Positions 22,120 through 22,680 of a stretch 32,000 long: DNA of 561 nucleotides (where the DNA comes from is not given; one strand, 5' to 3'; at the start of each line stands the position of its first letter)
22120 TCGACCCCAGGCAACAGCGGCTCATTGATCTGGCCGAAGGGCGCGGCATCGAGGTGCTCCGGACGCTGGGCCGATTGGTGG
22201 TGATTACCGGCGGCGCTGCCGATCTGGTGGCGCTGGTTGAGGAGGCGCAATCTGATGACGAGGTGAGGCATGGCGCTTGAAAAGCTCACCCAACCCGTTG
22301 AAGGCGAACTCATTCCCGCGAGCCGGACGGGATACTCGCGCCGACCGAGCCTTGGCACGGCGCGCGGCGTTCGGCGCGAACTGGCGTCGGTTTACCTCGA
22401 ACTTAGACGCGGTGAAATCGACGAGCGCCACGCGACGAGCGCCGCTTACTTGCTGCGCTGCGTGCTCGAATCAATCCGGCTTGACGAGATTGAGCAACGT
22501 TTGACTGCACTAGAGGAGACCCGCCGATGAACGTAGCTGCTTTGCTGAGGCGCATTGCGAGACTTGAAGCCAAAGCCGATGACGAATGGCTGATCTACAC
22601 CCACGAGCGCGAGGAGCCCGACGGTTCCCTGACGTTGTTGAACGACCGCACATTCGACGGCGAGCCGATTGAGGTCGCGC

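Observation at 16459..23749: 7.3-kb int/alpA/primase-helicase island bounded by a perfect 22-bp repeat: candidate minimalist phage satellite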

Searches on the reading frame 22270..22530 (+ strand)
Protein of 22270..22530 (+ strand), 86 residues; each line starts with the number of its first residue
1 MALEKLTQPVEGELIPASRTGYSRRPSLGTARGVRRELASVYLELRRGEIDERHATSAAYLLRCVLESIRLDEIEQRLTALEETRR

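Call 11: search_protein_families(library=pfam, proteins=[window:22270-22530:+], max_evalue=0.1)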
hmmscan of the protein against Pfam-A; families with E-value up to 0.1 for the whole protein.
window:22270-22530:+ (86 aa): 1 family
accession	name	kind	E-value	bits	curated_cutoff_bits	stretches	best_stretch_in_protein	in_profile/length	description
PF05120.17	GvpG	-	0.027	15.1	30.6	1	33-55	32-54/67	Gas vesicle protein G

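Call 12: search_protein_families(library=phrogs, proteins=[window:22270-22530:+], max_evalue=0.1)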
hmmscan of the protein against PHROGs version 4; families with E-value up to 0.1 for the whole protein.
window:22270-22530:+ (86 aa): 0 families

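Call 88: search_protein_representatives(protein=window:22270-22530:+)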
Query: 86 residues. Proteins with E-value up to 0.001 (for the whole library): 165; up to 1e-10: 9; up to 1e-30: 0. The best 150 are listed.
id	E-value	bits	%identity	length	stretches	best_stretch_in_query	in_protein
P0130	8.9e-22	92.8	62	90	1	4-84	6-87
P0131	1.0e-17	79.9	60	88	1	18-84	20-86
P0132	1.7e-14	69.7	53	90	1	9-82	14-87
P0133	1.2e-12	63.9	57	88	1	22-86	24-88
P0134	1.9e-12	63.2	56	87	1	19-86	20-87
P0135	1.4e-11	60.5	53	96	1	24-85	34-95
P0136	1.6e-11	60.2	47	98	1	7-83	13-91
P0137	5.0e-11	58.7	45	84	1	4-83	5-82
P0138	9.0e-11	57.9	51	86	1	10-82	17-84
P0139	4.3e-09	52.6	51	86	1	23-83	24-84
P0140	6.2e-09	52.1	43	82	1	10-84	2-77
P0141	7.6e-09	51.8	45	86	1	7-83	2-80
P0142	1.1e-08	51.3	43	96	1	13-82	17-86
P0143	2.0e-08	50.5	47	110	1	6-85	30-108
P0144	3.9e-08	49.5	51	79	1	23-83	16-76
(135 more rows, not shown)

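Call 90: search_protein_families(library=phrogs, alignment_id=A9, max_evalue=0.01)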
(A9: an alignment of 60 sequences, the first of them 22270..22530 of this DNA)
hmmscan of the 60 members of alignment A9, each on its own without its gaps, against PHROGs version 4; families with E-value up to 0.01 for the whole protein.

A. member 1, window:22270-22530:+ (86 aa): 0 families

B. families by the number of members that match (of 60 scanned): 2 families
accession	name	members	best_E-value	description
phrog_9747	-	3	0.0003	-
phrog_16411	-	1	0.0078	HTH DNA binding protein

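Call 96: predict_structure(alignment_id=A9)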
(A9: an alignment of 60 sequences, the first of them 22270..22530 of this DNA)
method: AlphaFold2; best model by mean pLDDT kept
length: 86 residues; sequences in the alignment: 60
mean_pLDDT: 87.4   pTM: 0.64
mean pLDDT of the five models: 87.4, 87.2, 86.8, 86.7, 85.0
residues with pLDDT >= 90: 58; 70-90: 6; 50-70: 20; < 50: 2
segments of 3 or more residues with pLDDT < 50: none
pLDDT, mean of each block of 10 residues (from residue 1): 59 66 79 97 98 98 98 98 94
secondary structure, 60 per line:
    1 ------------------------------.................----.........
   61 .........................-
elements in order: H31-47 H52-85

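Call 101: fold_search(model_id=the predicted structure, library=viral)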
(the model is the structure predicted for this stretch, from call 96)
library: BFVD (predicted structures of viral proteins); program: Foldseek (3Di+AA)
matches with E <= 10: 597; with E <= 0.001: 0
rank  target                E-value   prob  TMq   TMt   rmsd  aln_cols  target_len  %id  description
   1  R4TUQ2                1.3e-01  0.75  0.34  0.36  11.1        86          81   19  (no name in the UniProt tables at hand)
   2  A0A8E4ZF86            3.3e-01  0.95  0.48  0.59   7.3        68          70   15  (no name in the UniProt tables at hand)
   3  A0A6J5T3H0            4.9e-01  0.66  0.42  0.47  12.5        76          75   12  Uncharacterized protein [uncultured Caudovirales phage]
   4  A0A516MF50            5.2e-01  0.99  0.48  0.45   0.8        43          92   21  (no name in the UniProt tables at hand)
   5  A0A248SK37            5.2e-01  0.47  0.35  0.34  12.2        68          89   12  (no name in the UniProt tables at hand)
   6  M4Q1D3                5.9e-01  0.82  0.45  0.19  11.2        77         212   10  (no name in the UniProt tables at hand)
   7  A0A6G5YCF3            6.7e-01  0.23  0.33  0.14  13.3        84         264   19  (no name in the UniProt tables at hand)
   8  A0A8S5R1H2            7.2e-01  0.95  0.50  0.16   2.1        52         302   19  Virion structural protein [Myoviridae sp. ctxjh1]
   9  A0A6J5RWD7            7.2e-01  0.91  0.43  0.44   2.6        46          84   20  Uncharacterized protein [uncultured Caudovirales phage]
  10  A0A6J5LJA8            7.2e-01  0.44  0.36  0.39  10.1        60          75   17  Uncharacterized protein [uncultured Caudovirales phage]
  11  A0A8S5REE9            7.7e-01  0.99  0.53  0.82   0.6        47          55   17  Integrase [virus sp. ctkyY8]
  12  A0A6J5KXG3            8.2e-01  0.33  0.34  0.36   9.2        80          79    8  Uncharacterized protein [uncultured Caudovirales phage]
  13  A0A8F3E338            8.7e-01  0.72  0.43  0.44   6.6        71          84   20  (no name in the UniProt tables at hand)
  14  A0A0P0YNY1            8.7e-01  0.69  0.50  0.56  13.8        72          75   14  (no name in the UniProt tables at hand)
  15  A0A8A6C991            8.7e-01  0.51  0.39  0.13  11.8        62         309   19  (no name in the UniProt tables at hand)
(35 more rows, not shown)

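Call 102: fold_search(model_id=the predicted structure, library=pdb)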
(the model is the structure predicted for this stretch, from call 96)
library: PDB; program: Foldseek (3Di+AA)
matches with E <= 10: 171; with E <= 0.001: 0
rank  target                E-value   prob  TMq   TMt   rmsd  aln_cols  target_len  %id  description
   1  9e5c_5a               9.3e-01  0.18  0.30  0.18  19.2        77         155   10  Cryo-EM structure of 96 nm repeat of microtubule doublet from T. brucei flagellum (released 2025-03-12)
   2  7jxr_A                9.9e-01  0.35  0.32  0.28   8.5        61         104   26  Crystal Structure Human Immunodeficiency Virus-1 Matrix protein Mutant Q63R Crystal Form 1 (released 2021-04-14)
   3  1vp7_C                1.1e+00  0.60  0.43  0.49   4.4        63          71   24  Crystal structure of Exodeoxyribonuclease VII small subunit (NP_881400.1) from Bordetella pertussis at 2.40 A resoluti (released 2004-10-26)
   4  7e1j_F                1.1e+00  0.30  0.30  0.25   8.5        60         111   25  Crystal structure of Pr55Gag-matrix domain in complex with IP6 in space group C121 (released 2021-08-04)
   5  1vp7_E                1.2e+00  0.54  0.42  0.50   4.5        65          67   23  Crystal structure of Exodeoxyribonuclease VII small subunit (NP_881400.1) from Bordetella pertussis at 2.40 A resoluti (released 2004-10-26)
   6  6vme_B                1.4e+00  0.97  0.55  0.62   1.0        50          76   24  Human ESCRT-I heterotetramer headpiece (released 2020-05-20)
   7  7jxr_B                1.4e+00  0.30  0.32  0.27   9.3        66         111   24  Crystal Structure Human Immunodeficiency Virus-1 Matrix protein Mutant Q63R Crystal Form 1 (released 2021-04-14)
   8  7jxr_C                1.4e+00  0.28  0.32  0.27   8.7        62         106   27  Crystal Structure Human Immunodeficiency Virus-1 Matrix protein Mutant Q63R Crystal Form 1 (released 2021-04-14)
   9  7jxr_E                1.9e+00  0.23  0.32  0.28   8.5        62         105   26  Crystal Structure Human Immunodeficiency Virus-1 Matrix protein Mutant Q63R Crystal Form 1 (released 2021-04-14)
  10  2rld_A                2.3e+00  0.69  0.38  0.29   2.3        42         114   17  CRYSTAL STRUCTURE OF A PROTEIN WITH UNKNOWN FUNCTION FROM S23 RIBOSOMAL PROTEIN FAMILY (BT_0352) FROM BACTEROIDES THET (released 2007-10-30)
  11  1vp7_A                2.3e+00  0.41  0.42  0.49   3.4        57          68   24  Crystal structure of Exodeoxyribonuclease VII small subunit (NP_881400.1) from Bordetella pertussis at 2.40 A resoluti (released 2004-10-26)
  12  2caz_D                2.4e+00  0.82  0.50  0.70   2.1        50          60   18  ESCRT-I core (released 2006-04-07)
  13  6iok_I                2.4e+00  0.35  0.36  0.11   3.2        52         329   15  Cryo-EM structure of multidrug efflux pump MexAB-OprM (0 degree state) (released 2019-04-03)
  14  2f6m_C                2.6e+00  0.82  0.50  0.68   2.1        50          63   18  Structure of a Vps23-C:Vps28-N subcomplex (released 2006-04-18)
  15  3zdm_B                2.6e+00  0.41  0.37  0.56   2.6        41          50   17  Crystal structure of the Sgt2 N domain and the Get5 UBL domain complex (released 2013-10-02)
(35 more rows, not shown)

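Call 105: search_protein_families(library=padloc, proteins=[window:22270-22530:+], max_evalue=0.01)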
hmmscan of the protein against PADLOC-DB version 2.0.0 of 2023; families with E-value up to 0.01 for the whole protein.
window:22270-22530:+ (86 aa): 0 families
